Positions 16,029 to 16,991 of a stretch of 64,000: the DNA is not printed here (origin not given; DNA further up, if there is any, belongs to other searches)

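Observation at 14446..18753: Tightly coupled operon PTPS - GTP cyclohydrolase I - SDR - FAD-linked oxidase - (seleno)redoxin, divergent from a stand-alone GTP cyclohydrolase II: candidate pterin-type cofactor or redox pathway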

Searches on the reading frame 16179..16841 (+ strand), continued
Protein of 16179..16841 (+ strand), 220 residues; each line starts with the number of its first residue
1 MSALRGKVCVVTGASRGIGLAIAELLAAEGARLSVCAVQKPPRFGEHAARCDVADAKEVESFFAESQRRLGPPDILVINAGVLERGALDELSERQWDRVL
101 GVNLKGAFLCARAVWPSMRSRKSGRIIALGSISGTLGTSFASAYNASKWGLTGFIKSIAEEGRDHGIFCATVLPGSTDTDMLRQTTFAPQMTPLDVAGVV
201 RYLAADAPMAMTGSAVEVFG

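Call 69: find_homologous_proteins(query=L006:10001-10654:+, max_evalue=1e-30)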
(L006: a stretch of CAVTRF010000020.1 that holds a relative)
Query L006:10001-10654:+ (218 aa): 1761 proteins with E <= 1e-30 among 8000 candidates; the best 120 are listed.
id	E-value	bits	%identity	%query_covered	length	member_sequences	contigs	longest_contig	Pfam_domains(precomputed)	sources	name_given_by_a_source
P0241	5.2e-128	443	99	100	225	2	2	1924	PF08659.17,PF13561.13,PF00106.32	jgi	jgi:3-oxoacyl-[acyl-carrier protein] reductase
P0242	4.9e-120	417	92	100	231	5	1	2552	PF08659.17,PF13561.13,PF23441.1,PF00106.32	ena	-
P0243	9.1e-119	412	92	100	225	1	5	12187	PF08659.17,PF13561.13,PF13460.13,PF23441.1,PF00106.32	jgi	-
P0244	9.1e-119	412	92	100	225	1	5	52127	PF08659.17,PF13561.13,PF13460.13,PF23441.1,PF00106.32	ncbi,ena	-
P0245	4.2e-117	407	90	93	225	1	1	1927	PF08659.17,PF13561.13,PF13460.13,PF00106.32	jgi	jgi:3-oxoacyl-[acyl-carrier protein] reductase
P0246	1.1e-115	402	89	100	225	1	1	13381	PF08659.17,PF13561.13,PF00106.32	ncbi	-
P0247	1.4e-115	402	89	100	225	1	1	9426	PF08659.17,PF13561.13,PF13460.13,PF00106.32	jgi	jgi:NAD(P)-dependent dehydrogenase (short-subunit alcohol dehydrogenase family)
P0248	2.6e-115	401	89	93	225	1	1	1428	PF08659.17,PF13561.13,PF00106.32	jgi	jgi:3-oxoacyl-[acyl-carrier protein] reductase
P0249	7.0e-115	400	89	93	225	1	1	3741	PF08659.17,PF13561.13,PF00106.32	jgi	jgi:NAD(P)-dependent dehydrogenase (short-subunit alcohol dehydrogenase family)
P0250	9.0e-115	399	88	100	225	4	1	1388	PF08659.17,PF13561.13,PF13460.13,PF00106.32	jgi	jgi:3-oxoacyl-[acyl-carrier protein] reductase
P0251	9.5e-115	399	90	100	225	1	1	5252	PF08659.17,PF13561.13,PF13460.13,PF00106.32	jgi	jgi:NAD(P)-dependent dehydrogenase (short-subunit alcohol dehydrogenase family)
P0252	1.9e-114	398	88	93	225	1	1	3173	PF08659.17,PF13561.13,PF13460.13,PF00106.32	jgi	jgi:NAD(P)-dependent dehydrogenase (short-subunit alcohol dehydrogenase family)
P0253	2.4e-114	398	88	93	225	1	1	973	PF08659.17,PF13561.13,PF13460.13,PF00106.32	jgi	jgi:NAD(P)-dependent dehydrogenase (short-subunit alcohol dehydrogenase family)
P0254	2.6e-114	398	89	100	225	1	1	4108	PF08659.17,PF13561.13,PF13460.13,PF23441.1,PF00106.32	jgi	jgi:NAD(P)-dependent dehydrogenase (short-subunit alcohol dehydrogenase family)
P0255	3.9e-114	397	89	100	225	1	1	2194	PF08659.17,PF13561.13,PF00106.32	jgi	jgi:3-oxoacyl-[acyl-carrier protein] reductase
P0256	4.2e-114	397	88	93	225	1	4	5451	PF08659.17,PF13561.13,PF00106.32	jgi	jgi:NAD(P)-dependent dehydrogenase (short-subunit alcohol dehydrogenase family)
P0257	5.0e-114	397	88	93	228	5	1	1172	PF08659.17,PF13561.13,PF23441.1,PF00106.32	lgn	-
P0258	5.1e-114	397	88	93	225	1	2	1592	PF08659.17,PF13561.13,PF00106.32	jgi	jgi:NAD(P)-dependent dehydrogenase (short-subunit alcohol dehydrogenase family)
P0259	5.1e-114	397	88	93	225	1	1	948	PF08659.17,PF13561.13,PF00106.32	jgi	jgi:NAD(P)-dependent dehydrogenase (short-subunit alcohol dehydrogenase family)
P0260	5.9e-114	397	89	100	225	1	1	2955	PF08659.17,PF13561.13,PF00106.32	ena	-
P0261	6.7e-114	397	88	90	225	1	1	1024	PF08659.17,PF13561.13,PF13460.13,PF23441.1,PF00106.32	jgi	jgi:NAD(P)-dependent dehydrogenase (short-subunit alcohol dehydrogenase family)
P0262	7.4e-114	396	87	93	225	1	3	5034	PF08659.17,PF13561.13,PF13460.13,PF00106.32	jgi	jgi:NAD(P)-dependent dehydrogenase (short-subunit alcohol dehydrogenase family)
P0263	7.4e-114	396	89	100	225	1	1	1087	PF08659.17,PF13561.13,PF00106.32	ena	-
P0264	7.9e-114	396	87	100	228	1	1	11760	PF08659.17,PF13561.13,PF13460.13,PF00106.32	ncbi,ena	-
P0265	9.7e-114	396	89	100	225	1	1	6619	PF08659.17,PF13561.13,PF13460.13,PF00106.32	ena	-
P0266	1.7e-113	395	88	93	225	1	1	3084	PF08659.17,PF13561.13,PF00106.32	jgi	jgi:NAD(P)-dependent dehydrogenase (short-subunit alcohol dehydrogenase family)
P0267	1.9e-113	395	89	100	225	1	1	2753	PF08659.17,PF13561.13,PF00106.32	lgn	-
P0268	2.4e-113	395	87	90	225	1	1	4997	PF08659.17,PF13561.13,PF13460.13,PF23441.1,PF00106.32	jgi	jgi:NAD(P)-dependent dehydrogenase (short-subunit alcohol dehydrogenase family)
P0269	2.5e-113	395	87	93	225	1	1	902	PF08659.17,PF13561.13,PF13460.13,PF00106.32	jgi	jgi:NAD(P)-dependent dehydrogenase (short-subunit alcohol dehydrogenase family)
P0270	2.9e-113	394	87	93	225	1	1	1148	PF08659.17,PF13561.13,PF00106.32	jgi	jgi:NAD(P)-dependent dehydrogenase (short-subunit alcohol dehydrogenase family)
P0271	5.0e-113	394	86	93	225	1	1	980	PF08659.17,PF13561.13,PF13460.13,PF23441.1,PF00106.32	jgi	jgi:3-oxoacyl-[acyl-carrier protein] reductase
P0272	5.0e-113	394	89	100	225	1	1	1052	PF08659.17,PF13561.13,PF00106.32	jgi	jgi:NAD(P)-dependent dehydrogenase (short-subunit alcohol dehydrogenase family)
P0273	5.4e-113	394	88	100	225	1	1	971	PF08659.17,PF13561.13,PF13460.13,PF00106.32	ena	-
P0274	5.8e-113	393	89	100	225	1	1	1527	PF08659.17,PF13561.13,PF13460.13,PF00106.32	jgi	jgi:NAD(P)-dependent dehydrogenase (short-subunit alcohol dehydrogenase family)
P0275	6.5e-113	393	89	100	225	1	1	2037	PF08659.17,PF13561.13,PF00106.32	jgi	jgi:NAD(P)-dependent dehydrogenase (short-subunit alcohol dehydrogenase family)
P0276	1.0e-112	393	89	100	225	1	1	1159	PF08659.17,PF13561.13,PF23441.1,PF00106.32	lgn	-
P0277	1.3e-112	392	88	100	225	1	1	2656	PF08659.17,PF13561.13,PF00106.32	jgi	jgi:NAD(P)-dependent dehydrogenase (short-subunit alcohol dehydrogenase family)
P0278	1.4e-112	392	88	100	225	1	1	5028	PF08659.17,PF13561.13,PF00106.32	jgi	jgi:NAD(P)-dependent dehydrogenase (short-subunit alcohol dehydrogenase family)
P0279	1.5e-112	392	88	93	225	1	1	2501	PF08659.17,PF13561.13,PF13460.13,PF00106.32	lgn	-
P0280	1.6e-112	392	87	100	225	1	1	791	PF08659.17,PF13561.13,PF13460.13,PF00106.32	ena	-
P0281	1.9e-112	392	86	93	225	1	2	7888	PF08659.17,PF13561.13,PF13460.13,PF23441.1,PF00106.32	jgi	jgi:3-oxoacyl-[acyl-carrier protein] reductase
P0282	2.0e-112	392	88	100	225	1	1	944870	PF08659.17,PF13561.13,PF13460.13,PF00106.32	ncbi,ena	-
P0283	2.7e-112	391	88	100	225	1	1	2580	PF08659.17,PF13561.13,PF00106.32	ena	-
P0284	3.4e-112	391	88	100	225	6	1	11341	PF08659.17,PF13561.13,PF13460.13,PF00106.32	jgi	-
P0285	4.0e-112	391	87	93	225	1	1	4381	PF08659.17,PF13561.13,PF13460.13,PF00106.32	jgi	jgi:3-oxoacyl-[acyl-carrier protein] reductase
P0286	4.7e-112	391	87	100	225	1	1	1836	PF08659.17,PF13561.13,PF13460.13,PF23441.1,PF00106.32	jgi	jgi:NAD(P)-dependent dehydrogenase (short-subunit alcohol dehydrogenase family)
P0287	5.4e-112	390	87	100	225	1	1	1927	PF08659.17,PF13561.13,PF00106.32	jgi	jgi:NAD(P)-dependent dehydrogenase (short-subunit alcohol dehydrogenase family)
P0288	5.7e-112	390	88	100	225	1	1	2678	PF08659.17,PF13561.13,PF00106.32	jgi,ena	-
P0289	5.7e-112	390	88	100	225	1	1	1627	PF08659.17,PF13561.13,PF00106.32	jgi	-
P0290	7.6e-112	390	87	100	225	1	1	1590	PF08659.17,PF13561.13,PF13460.13,PF23441.1,PF00106.32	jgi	jgi:NAD(P)-dependent dehydrogenase (short-subunit alcohol dehydrogenase family)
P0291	1.0e-111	389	87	93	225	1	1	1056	PF08659.17,PF13561.13,PF00106.32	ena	-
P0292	1.0e-111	389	87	100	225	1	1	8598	PF08659.17,PF13561.13,PF13460.13,PF00106.32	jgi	jgi:NAD(P)-dependent dehydrogenase (short-subunit alcohol dehydrogenase family)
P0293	1.1e-111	389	87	100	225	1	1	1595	PF08659.17,PF13561.13,PF00106.32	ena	-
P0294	1.4e-111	389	87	100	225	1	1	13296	PF08659.17,PF13561.13,PF13460.13,PF00106.32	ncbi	-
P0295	1.7e-111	389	87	100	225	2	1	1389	PF08659.17,PF13561.13,PF13460.13,PF00106.32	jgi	jgi:NAD(P)-dependent dehydrogenase (short-subunit alcohol dehydrogenase family)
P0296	2.0e-111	389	88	100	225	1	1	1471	PF08659.17,PF13561.13,PF00106.32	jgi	jgi:NAD(P)-dependent dehydrogenase (short-subunit alcohol dehydrogenase family)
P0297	2.2e-111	388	88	89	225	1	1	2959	PF08659.17,PF13561.13,PF00106.32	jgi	jgi:NAD(P)-dependent dehydrogenase (short-subunit alcohol dehydrogenase family)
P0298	2.8e-111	388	86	100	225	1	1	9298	PF08659.17,PF13561.13,PF13460.13,PF00106.32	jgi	jgi:NAD(P)-dependent dehydrogenase (short-subunit alcohol dehydrogenase family)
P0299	2.8e-111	388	86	100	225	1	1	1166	PF08659.17,PF13561.13,PF13460.13,PF00106.32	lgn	-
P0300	2.9e-111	388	88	100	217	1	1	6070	PF08659.17,PF13561.13,PF13460.13,PF00106.32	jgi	jgi:NAD(P)-dependent dehydrogenase (short-subunit alcohol dehydrogenase family)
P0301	2.9e-111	388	85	93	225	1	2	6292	PF08659.17,PF13561.13,PF13460.13,PF00106.32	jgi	jgi:3-oxoacyl-[acyl-carrier protein] reductase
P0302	3.0e-111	388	86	100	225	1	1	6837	PF08659.17,PF13561.13,PF13460.13,PF00106.32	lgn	-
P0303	4.0e-111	387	87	100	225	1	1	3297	PF08659.17,PF13561.13,PF00106.32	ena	-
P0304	4.1e-111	387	86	100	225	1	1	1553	PF08659.17,PF13561.13,PF13460.13,PF00106.32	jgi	jgi:NAD(P)-dependent dehydrogenase (short-subunit alcohol dehydrogenase family)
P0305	5.1e-111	387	86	100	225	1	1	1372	PF08659.17,PF13561.13,PF13460.13,PF00106.32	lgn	-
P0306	5.2e-111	387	87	100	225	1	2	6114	PF08659.17,PF13561.13,PF13460.13,PF23441.1,PF00106.32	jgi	jgi:3-oxoacyl-[acyl-carrier protein] reductase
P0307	5.7e-111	387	87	100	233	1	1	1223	PF08659.17,PF13561.13,PF00106.32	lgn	-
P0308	6.1e-111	387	86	100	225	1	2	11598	PF08659.17,PF13561.13,PF13460.13,PF00106.32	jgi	jgi:NAD(P)-dependent dehydrogenase (short-subunit alcohol dehydrogenase family)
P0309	6.5e-111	387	86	100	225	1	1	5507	PF08659.17,PF13561.13,PF13460.13,PF00106.32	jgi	jgi:NAD(P)-dependent dehydrogenase (short-subunit alcohol dehydrogenase family)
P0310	1.1e-110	386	85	93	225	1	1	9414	PF08659.17,PF13561.13,PF13460.13,PF00106.32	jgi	jgi:3-oxoacyl-[acyl-carrier protein] reductase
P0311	1.4e-110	386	86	100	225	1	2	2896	PF08659.17,PF13561.13,PF13460.13,PF00106.32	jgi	jgi:3-oxoacyl-[acyl-carrier protein] reductase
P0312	1.5e-110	386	86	100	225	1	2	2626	PF08659.17,PF13561.13,PF13460.13,PF00106.32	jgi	jgi:NAD(P)-dependent dehydrogenase (short-subunit alcohol dehydrogenase family)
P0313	1.5e-110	386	87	93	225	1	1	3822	PF08659.17,PF13561.13,PF00106.32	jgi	jgi:NAD(P)-dependent dehydrogenase (short-subunit alcohol dehydrogenase family)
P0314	2.5e-110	385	86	93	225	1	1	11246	PF08659.17,PF13561.13,PF00106.32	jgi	jgi:NAD(P)-dependent dehydrogenase (short-subunit alcohol dehydrogenase family)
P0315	5.7e-110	384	86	100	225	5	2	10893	PF08659.17,PF13561.13,PF13460.13,PF00106.32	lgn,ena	-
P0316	8.7e-110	383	84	100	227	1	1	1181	PF08659.17,PF13561.13,PF13460.13,PF00106.32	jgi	jgi:3-oxoacyl-[acyl-carrier protein] reductase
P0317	1.2e-109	383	85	100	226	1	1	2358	PF08659.17,PF13561.13,PF13460.13,PF00106.32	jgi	jgi:3-oxoacyl-[acyl-carrier protein] reductase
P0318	1.3e-109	383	87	100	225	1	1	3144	PF08659.17,PF13561.13,PF00106.32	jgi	jgi:NAD(P)-dependent dehydrogenase (short-subunit alcohol dehydrogenase family)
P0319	1.9e-109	382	83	100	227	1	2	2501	PF08659.17,PF13561.13,PF13460.13,PF00106.32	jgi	jgi:3-oxoacyl-[acyl-carrier protein] reductase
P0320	2.3e-109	382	84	100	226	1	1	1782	PF08659.17,PF13561.13,PF13460.13,PF00106.32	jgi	jgi:3-oxoacyl-[acyl-carrier protein] reductase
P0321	3.4e-109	381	87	100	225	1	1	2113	PF08659.17,PF13561.13,PF00106.32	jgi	jgi:NAD(P)-dependent dehydrogenase (short-subunit alcohol dehydrogenase family)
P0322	3.6e-109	381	85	100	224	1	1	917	PF08659.17,PF13561.13,PF13460.13,PF00106.32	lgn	-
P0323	7.9e-109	380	83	100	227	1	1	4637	PF08659.17,PF13561.13,PF13460.13,PF00106.32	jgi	jgi:3-oxoacyl-[acyl-carrier protein] reductase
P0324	9.0e-109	380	86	100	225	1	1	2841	PF08659.17,PF13561.13,PF00106.32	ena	-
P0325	9.3e-109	380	84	93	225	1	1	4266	PF08659.17,PF13561.13,PF13460.13,PF00106.32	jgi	jgi:NAD(P)-dependent dehydrogenase (short-subunit alcohol dehydrogenase family)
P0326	1.1e-108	380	85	100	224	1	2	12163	PF08659.17,PF13561.13,PF13460.13,PF00106.32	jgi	jgi:NAD(P)-dependent dehydrogenase (short-subunit alcohol dehydrogenase family)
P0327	1.3e-108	379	86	100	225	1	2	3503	PF08659.17,PF13561.13,PF13460.13,PF23441.1,PF00106.32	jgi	jgi:NAD(P)-dependent dehydrogenase (short-subunit alcohol dehydrogenase family)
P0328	1.4e-108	379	85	100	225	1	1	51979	PF08659.17,PF13561.13,PF13460.13,PF00106.32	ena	-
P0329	2.1e-108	379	85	100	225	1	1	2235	PF08659.17,PF13561.13,PF13460.13,PF00106.32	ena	-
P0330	2.4e-108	378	84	93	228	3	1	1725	PF08659.17,PF13561.13,PF00106.32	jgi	jgi:NAD(P)-dependent dehydrogenase (short-subunit alcohol dehydrogenase family)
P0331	4.5e-108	378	83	93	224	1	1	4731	PF08659.17,PF13561.13,PF13460.13,PF00106.32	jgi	jgi:NAD(P)-dependent dehydrogenase (short-subunit alcohol dehydrogenase family)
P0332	5.4e-108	377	85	93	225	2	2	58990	PF08659.17,PF13561.13,PF13460.13,PF00106.32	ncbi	ncbi:MAG TPA: SDR family oxidoreductase [Anaeromyxobacter sp.]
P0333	6.5e-108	377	84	100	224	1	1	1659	PF08659.17,PF13561.13,PF13460.13,PF00106.32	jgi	jgi:NAD(P)-dependent dehydrogenase (short-subunit alcohol dehydrogenase family)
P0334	8.3e-108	377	84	100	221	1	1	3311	PF08659.17,PF13561.13,PF13460.13,PF00106.32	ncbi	ncbi:MAG TPA: SDR family oxidoreductase, partial [Anaeromyxobacter sp.]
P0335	8.5e-108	377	85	100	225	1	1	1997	PF08659.17,PF13561.13,PF00106.32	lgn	-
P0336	9.0e-108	377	84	100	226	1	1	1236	PF08659.17,PF13561.13,PF13460.13,PF00106.32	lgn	-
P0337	1.2e-107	376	84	100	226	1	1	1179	PF08659.17,PF13561.13,PF13460.13,PF00106.32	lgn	-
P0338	1.5e-107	376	83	93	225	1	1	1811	PF08659.17,PF13561.13,PF00106.32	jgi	-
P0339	1.9e-107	376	83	93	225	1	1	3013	PF08659.17,PF13561.13,PF13460.13,PF23441.1,PF00106.32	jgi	jgi:NAD(P)-dependent dehydrogenase (short-subunit alcohol dehydrogenase family)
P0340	1.9e-107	375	86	100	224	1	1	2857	PF08659.17,PF13561.13,PF13460.13,PF00106.32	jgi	jgi:NAD(P)-dependent dehydrogenase (short-subunit alcohol dehydrogenase family)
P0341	2.0e-107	375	83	100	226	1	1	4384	PF08659.17,PF13561.13,PF13460.13,PF00106.32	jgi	jgi:3-oxoacyl-[acyl-carrier protein] reductase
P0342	2.0e-107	375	83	93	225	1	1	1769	PF08659.17,PF13561.13,PF13460.13,PF00106.32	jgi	-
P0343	2.1e-107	375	84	100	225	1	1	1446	PF08659.17,PF13561.13,PF00106.32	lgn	-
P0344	2.6e-107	375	83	91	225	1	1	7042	PF08659.17,PF13561.13,PF13460.13,PF23441.1,PF00106.32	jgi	jgi:NAD(P)-dependent dehydrogenase (short-subunit alcohol dehydrogenase family)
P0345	2.8e-107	375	84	100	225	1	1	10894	PF08659.17,PF13561.13,PF13460.13,PF00106.32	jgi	-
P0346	4.1e-107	374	84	100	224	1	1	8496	PF08659.17,PF13561.13,PF00106.32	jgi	jgi:NAD(P)-dependent dehydrogenase (short-subunit alcohol dehydrogenase family)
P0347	4.4e-107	374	83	100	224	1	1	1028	PF08659.17,PF13561.13,PF13460.13,PF00106.32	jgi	jgi:NAD(P)-dependent dehydrogenase (short-subunit alcohol dehydrogenase family)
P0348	5.1e-107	374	83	100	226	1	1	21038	PF08659.17,PF13561.13,PF13460.13,PF00106.32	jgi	jgi:3-oxoacyl-[acyl-carrier protein] reductase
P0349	6.3e-107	374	84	93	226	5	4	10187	PF08659.17,PF13561.13,PF13460.13,PF00106.32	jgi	-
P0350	6.9e-107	374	83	100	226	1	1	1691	PF08659.17,PF13561.13,PF13460.13,PF00106.32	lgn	-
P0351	8.8e-107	373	84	100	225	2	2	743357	PF08659.17,PF13561.13,PF13460.13,PF00106.32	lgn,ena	-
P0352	9.6e-107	373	85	100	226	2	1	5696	PF08659.17,PF13561.13,PF13460.13,PF00106.32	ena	-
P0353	1.1e-106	373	84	100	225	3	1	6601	PF08659.17,PF13561.13,PF13460.13,PF00106.32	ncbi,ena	-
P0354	1.2e-106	373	83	100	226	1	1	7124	PF08659.17,PF13561.13,PF13460.13,PF00106.32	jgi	jgi:3-oxoacyl-[acyl-carrier protein] reductase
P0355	1.7e-106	372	82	100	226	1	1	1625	PF08659.17,PF13561.13,PF13460.13,PF00106.32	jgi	jgi:3-oxoacyl-[acyl-carrier protein] reductase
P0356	1.9e-106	372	82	100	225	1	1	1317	PF08659.17,PF13561.13,PF13460.13,PF00106.32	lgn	-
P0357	1.9e-106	372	82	93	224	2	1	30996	PF08659.17,PF13561.13,PF00106.32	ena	-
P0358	2.1e-106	372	82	100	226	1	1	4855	PF08659.17,PF13561.13,PF13460.13,PF00106.32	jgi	jgi:NAD(P)-dependent dehydrogenase (short-subunit alcohol dehydrogenase family)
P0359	2.6e-106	372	83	100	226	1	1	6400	PF08659.17,PF13561.13,PF13460.13,PF00106.32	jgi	jgi:3-oxoacyl-[acyl-carrier protein] reductase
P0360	2.9e-106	372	83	100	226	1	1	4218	PF08659.17,PF13561.13,PF00106.32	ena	-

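Call 70: find_encoding_contigs(protein=P0332, flank=10000, max_places=1)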
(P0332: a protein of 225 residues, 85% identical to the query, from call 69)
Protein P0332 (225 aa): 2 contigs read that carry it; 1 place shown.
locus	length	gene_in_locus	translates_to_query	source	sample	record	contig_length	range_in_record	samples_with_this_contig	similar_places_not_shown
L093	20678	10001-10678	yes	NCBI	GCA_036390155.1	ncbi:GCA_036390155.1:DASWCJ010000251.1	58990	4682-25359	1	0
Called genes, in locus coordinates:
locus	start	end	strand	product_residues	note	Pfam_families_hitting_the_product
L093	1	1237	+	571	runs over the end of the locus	PF02776:TPP_enzyme_N, PF00205:TPP_enzyme_M, PF02775:TPP_enzyme_C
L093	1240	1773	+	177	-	PF01842:ACT, PF22629:ACT_AHAS_ss, PF13710:ACT_5, PF10369:ALS_ss_C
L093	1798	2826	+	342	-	PF02826:2-Hacid_dh_C (weak), PF03446:NAD_binding_2 (weak), PF03807:F420_oxidored (weak), PF07991:KARI_N, PF01450:KARI_C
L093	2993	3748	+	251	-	-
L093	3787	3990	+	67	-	PF01632:Ribosomal_L35p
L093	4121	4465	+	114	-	PF00453:Ribosomal_L20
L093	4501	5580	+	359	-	PF02912:Phe_tRNA-synt_N, PF01409:tRNA-synt_2d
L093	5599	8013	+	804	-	PF01588:tRNA_bind, PF03483:B3_4, PF03484:B5, PF17759:tRNA_synthFbeta, PF03147:FDX-ACB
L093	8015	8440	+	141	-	-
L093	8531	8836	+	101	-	PF00216:Bac_DNA_binding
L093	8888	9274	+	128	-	PF01242:PTPS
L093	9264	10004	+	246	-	PF01227:GTP_cyclohydroI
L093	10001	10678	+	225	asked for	PF00106:adh_short, PF08659:KR, PF13460:NAD_binding_10 (weak), PF13561:adh_short_C2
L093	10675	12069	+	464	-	PF01565:FAD_binding_4, PF02913:FAD-oxidase_C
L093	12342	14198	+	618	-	PF01558:POR, PF01855:POR_N, PF17147:PFOR_II (weak)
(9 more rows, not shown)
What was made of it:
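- In Anaeromyxobacter the block sits among classic housekeeping genes (call 70). The block sits in the rpmI-rplT-pheST-ihf housekeeping neighbourhood in Anaeromyxobacter (call 70).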
